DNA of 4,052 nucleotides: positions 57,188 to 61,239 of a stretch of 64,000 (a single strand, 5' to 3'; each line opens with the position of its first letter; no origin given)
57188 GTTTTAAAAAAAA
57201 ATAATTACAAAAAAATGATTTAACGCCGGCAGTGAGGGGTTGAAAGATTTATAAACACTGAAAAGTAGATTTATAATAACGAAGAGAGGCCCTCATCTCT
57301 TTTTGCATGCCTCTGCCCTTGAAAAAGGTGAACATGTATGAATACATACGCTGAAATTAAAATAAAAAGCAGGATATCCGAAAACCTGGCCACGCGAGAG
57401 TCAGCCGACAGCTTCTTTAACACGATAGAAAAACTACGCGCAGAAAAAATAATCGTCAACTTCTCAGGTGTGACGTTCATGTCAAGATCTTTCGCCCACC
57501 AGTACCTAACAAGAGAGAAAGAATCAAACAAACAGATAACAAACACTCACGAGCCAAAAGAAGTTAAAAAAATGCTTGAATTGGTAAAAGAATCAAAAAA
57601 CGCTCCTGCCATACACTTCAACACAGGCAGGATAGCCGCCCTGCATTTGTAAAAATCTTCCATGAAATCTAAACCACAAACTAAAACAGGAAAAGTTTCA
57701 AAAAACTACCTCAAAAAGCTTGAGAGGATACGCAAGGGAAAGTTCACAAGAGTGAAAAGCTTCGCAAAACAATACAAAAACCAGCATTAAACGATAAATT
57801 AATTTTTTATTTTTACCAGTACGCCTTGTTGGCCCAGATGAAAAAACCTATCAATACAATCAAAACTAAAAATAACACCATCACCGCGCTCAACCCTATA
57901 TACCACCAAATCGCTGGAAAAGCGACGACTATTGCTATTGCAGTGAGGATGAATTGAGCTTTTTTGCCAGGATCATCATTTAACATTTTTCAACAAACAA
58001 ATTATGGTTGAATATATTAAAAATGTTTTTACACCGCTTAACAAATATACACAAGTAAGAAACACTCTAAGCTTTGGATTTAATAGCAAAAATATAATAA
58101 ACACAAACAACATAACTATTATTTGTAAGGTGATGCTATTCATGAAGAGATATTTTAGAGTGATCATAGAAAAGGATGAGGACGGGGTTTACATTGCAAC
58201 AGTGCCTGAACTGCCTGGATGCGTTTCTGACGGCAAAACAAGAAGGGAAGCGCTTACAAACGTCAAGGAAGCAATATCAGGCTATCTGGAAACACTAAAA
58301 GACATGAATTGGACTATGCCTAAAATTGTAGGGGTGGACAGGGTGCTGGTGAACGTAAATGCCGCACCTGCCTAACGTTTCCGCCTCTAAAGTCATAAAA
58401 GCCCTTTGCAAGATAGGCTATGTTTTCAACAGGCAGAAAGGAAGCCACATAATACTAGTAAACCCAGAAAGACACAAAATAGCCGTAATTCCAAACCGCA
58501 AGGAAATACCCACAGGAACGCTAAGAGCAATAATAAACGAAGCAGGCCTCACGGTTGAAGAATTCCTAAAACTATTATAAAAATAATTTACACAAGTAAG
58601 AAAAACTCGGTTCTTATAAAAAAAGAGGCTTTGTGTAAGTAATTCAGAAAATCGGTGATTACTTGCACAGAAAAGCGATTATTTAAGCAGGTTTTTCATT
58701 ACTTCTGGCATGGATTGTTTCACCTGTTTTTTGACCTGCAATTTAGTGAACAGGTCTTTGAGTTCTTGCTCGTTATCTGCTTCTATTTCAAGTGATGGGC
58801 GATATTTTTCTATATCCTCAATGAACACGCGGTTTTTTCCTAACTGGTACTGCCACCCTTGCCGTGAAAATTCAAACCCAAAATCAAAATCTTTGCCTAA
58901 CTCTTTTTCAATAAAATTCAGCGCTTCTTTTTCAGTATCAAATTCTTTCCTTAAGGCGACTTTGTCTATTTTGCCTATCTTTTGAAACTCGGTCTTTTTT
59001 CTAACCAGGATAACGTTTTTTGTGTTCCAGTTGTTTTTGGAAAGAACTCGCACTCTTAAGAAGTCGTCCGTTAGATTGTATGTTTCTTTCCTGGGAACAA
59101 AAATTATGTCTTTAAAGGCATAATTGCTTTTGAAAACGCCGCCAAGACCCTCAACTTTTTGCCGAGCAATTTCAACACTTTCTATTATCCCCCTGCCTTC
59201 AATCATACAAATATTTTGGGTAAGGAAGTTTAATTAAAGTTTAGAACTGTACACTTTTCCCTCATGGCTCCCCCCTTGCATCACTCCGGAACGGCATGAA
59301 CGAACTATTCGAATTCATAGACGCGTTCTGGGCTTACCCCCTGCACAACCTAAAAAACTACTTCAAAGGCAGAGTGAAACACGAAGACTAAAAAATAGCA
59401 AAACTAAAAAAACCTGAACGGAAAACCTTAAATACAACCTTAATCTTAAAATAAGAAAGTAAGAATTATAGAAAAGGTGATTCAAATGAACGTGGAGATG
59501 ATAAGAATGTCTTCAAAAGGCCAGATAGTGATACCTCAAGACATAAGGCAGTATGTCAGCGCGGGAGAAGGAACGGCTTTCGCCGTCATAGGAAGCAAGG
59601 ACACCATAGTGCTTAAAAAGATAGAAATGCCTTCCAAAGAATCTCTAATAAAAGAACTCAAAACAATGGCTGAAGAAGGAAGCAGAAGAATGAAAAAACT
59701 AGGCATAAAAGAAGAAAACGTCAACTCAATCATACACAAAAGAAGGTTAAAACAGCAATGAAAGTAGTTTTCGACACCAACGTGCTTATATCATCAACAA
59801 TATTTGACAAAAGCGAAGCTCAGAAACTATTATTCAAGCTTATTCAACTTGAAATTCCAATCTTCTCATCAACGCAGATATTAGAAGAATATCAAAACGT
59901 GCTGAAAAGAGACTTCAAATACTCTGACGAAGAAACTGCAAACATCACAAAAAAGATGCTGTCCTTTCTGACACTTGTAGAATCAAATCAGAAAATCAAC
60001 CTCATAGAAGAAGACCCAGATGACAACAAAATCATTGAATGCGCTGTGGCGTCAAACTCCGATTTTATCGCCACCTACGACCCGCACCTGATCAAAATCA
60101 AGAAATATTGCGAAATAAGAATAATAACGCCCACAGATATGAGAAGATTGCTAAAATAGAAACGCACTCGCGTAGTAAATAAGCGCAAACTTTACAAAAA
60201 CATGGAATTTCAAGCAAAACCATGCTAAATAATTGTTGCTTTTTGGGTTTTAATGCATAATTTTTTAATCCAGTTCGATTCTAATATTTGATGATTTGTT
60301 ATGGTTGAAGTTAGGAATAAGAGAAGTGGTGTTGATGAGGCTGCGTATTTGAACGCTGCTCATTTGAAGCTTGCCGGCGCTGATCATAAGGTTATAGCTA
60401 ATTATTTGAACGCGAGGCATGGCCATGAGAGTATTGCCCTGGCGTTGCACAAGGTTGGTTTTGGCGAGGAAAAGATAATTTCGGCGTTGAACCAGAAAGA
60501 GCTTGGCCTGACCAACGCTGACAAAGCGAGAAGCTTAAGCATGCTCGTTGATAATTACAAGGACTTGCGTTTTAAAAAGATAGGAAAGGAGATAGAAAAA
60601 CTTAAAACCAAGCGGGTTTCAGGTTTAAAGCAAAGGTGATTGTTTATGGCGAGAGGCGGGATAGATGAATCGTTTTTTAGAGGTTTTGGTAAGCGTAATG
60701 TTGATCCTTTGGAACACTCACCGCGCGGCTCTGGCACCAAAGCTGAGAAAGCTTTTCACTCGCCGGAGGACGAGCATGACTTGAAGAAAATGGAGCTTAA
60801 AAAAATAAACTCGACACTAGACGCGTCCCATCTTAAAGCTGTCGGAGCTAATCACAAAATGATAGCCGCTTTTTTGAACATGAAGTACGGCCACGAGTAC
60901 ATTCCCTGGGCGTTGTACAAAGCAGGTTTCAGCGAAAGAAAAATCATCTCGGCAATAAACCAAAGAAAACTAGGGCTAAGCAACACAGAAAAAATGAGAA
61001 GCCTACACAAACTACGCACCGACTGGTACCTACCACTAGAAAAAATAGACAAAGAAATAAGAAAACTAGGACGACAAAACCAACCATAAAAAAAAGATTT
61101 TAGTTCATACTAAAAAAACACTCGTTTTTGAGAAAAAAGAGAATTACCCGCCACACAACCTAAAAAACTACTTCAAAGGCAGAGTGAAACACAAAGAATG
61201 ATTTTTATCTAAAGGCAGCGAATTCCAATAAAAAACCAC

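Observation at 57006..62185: Cassette hotspot: the arsR-family gene's 3' end and ~190-bp downstream region recur three times between toxin-antitoxin and orphan cassettes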

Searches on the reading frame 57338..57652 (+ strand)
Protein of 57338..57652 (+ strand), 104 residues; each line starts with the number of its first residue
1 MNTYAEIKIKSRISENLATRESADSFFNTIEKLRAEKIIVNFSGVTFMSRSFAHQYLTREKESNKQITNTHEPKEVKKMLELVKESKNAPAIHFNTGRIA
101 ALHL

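Call 12: search_protein_families(library=pfam, max_evalue=0.01, proteins=[window:57338-57652:+])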
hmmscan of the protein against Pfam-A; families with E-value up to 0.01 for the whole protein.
window:57338-57652:+ (104 aa): 1 family
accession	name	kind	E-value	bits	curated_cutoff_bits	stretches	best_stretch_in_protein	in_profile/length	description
PF14213.11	DUF4325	-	7.4e-05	22.8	23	1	23-59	2-40/64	STAS-like domain of unknown function (DUF4325)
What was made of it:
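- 57338..57652 (+): Unit 1 gene: DUF4325/STAS-like (weak match). Pfam E=7.4e-5, 22.8 bits against a cut-off of 23 (call 12).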

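Call 75: search_protein_families(library=padloc, max_evalue=0.001, proteins=[window:57338-57652:+])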
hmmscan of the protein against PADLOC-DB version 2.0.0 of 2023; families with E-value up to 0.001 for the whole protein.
window:57338-57652:+ (104 aa): 1 family
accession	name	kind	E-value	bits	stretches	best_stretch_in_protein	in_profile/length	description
PDLC00123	GajB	-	0.00043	17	1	9-99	63-150/540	UrvD helicase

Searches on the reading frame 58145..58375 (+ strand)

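Call 12: search_protein_families(library=pfam, max_evalue=0.01, proteins=[window:58145-58375:+])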
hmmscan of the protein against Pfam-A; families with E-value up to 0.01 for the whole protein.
window:58145-58375:+ (76 aa): 2 families
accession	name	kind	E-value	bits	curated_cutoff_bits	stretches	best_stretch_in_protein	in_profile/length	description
PF15919.11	HicB_lk_antitox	-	1.1e-12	48.6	27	1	4-67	1-64/123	HicB_like antitoxin of bacterial toxin-antitoxin system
PF21748.3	UPF0150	-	2.8e-06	27.6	27.3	1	10-48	14-53/64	UPF0150-like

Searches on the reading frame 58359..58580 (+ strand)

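Call 12: search_protein_families(library=pfam, max_evalue=0.01, proteins=[window:58359-58580:+])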
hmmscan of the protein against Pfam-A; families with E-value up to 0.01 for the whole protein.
window:58359-58580:+ (73 aa): 1 family
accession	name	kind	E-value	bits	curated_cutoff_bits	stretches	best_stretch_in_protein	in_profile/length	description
PF07927.17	HicA_toxin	-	5.4e-19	68.5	27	1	10-64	2-58/58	HicA toxin of bacterial toxin-antitoxin,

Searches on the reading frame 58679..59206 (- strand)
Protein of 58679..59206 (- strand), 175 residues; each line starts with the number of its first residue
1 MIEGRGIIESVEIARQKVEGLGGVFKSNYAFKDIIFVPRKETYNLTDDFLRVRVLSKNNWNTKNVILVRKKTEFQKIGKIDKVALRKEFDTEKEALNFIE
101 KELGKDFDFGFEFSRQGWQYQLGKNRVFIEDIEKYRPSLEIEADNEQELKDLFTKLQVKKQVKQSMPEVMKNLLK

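Call 12: search_protein_families(library=pfam, max_evalue=0.01, proteins=[window:58679-59206:-])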
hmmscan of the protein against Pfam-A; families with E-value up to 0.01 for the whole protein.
window:58679-59206:- (175 aa): 1 family
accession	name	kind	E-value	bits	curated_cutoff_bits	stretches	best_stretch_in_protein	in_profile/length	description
PF01928.26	CYTH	-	0.0035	17.6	23.2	1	17-168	21-173/179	CYTH domain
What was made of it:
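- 58679..59206 (-): CYTH-like gene (weak match), last gene of unit 1. Pfam CYTH E=0.0035, below the cut-off (call 12).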

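Call 28: find_encoding_contigs(protein=window:58679-59206:-, flank=6000, max_places=8)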
Protein window:58679-59206:- (175 aa): 2 contigs read that carry it; 1 place shown.
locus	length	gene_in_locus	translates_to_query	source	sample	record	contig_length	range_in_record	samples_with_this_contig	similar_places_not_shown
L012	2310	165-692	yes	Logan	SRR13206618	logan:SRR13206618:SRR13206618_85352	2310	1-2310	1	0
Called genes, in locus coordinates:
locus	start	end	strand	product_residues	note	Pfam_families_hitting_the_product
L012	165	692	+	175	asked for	-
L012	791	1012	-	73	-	PF07927:HicA_toxin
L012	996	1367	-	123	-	PF15919:HicB_lk_antitox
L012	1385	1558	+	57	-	-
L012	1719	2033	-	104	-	-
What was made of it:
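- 58679..59206 (-): Present in L012 (call 28).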

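Call 75: search_protein_families(library=padloc, max_evalue=0.001, proteins=[window:58679-59206:-])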
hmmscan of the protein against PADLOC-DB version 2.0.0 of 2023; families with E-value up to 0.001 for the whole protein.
window:58679-59206:- (175 aa): 0 families

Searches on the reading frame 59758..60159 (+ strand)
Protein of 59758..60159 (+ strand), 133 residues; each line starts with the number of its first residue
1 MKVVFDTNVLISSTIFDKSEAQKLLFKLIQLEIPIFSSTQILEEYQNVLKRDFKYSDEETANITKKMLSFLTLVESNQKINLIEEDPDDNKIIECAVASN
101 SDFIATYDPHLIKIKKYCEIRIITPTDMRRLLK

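Call 12: search_protein_families(library=pfam, max_evalue=0.01, proteins=[window:59758-60159:+])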
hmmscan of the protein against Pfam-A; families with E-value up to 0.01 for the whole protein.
window:59758-60159:+ (133 aa): 5 families
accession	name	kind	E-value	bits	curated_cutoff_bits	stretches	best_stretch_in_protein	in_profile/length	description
PF13470.12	PIN_3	-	2.1e-18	67.7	27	1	2-108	1-113/115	PIN domain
PF01850.27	PIN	-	1.9e-05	25.7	23.6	1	3-115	1-118/120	PIN domain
PF16289.11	PIN_12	-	8.1e-05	23.5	32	1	3-98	1-98/172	PIN domain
PF18476.7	PIN_8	-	0.00026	21.4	26.1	1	3-79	2-78/227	PIN like domain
PF10130.15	PIN_2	-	0.0034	18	22.4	1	4-112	1-116/133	PIN domain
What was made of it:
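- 59477..60159 (+): AbrB/MazE-like plus PIN toxin-antitoxin pair. PIN_3 E=2.1e-18 (call 12).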

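Call 30: find_encoding_contigs(protein=window:59758-60159:+, flank=6000, max_places=8)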
Protein window:59758-60159:+ (133 aa): no gene with exactly this product is on record in the collection.

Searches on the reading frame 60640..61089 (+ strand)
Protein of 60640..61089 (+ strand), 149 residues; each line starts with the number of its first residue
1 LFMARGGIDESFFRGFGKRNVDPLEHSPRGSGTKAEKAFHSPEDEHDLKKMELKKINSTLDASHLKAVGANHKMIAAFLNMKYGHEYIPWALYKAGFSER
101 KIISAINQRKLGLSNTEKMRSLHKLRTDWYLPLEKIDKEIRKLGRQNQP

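Call 13: search_protein_families(library=pfam, max_evalue=0.01, proteins=[window:60640-61089:+])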
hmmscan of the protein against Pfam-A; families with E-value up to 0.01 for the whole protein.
window:60640-61089:+ (149 aa): 0 families

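Call 29: find_encoding_contigs(protein=window:60646-61089:+, flank=6000, max_places=8)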
Protein window:60646-61089:+ (147 aa): no gene with exactly this product is on record in the collection.
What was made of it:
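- The junctions B->AbrB and R2c->C are seen only in this assembly (calls 29, 30 found no other record).
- Tried and rejected: Both returned nothing (calls 29, 30), so the B->AbrB and R2c->C junctions lack independent support.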

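Call 75: search_protein_families(library=padloc, max_evalue=0.001, proteins=[window:60640-61089:+])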
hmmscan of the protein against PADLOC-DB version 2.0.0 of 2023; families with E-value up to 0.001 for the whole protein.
window:60640-61089:+ (149 aa): 0 families
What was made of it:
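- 60301..61089 (+): Two paralogous genes of unknown function. No Pfam or PADLOC match (calls 13, 75).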
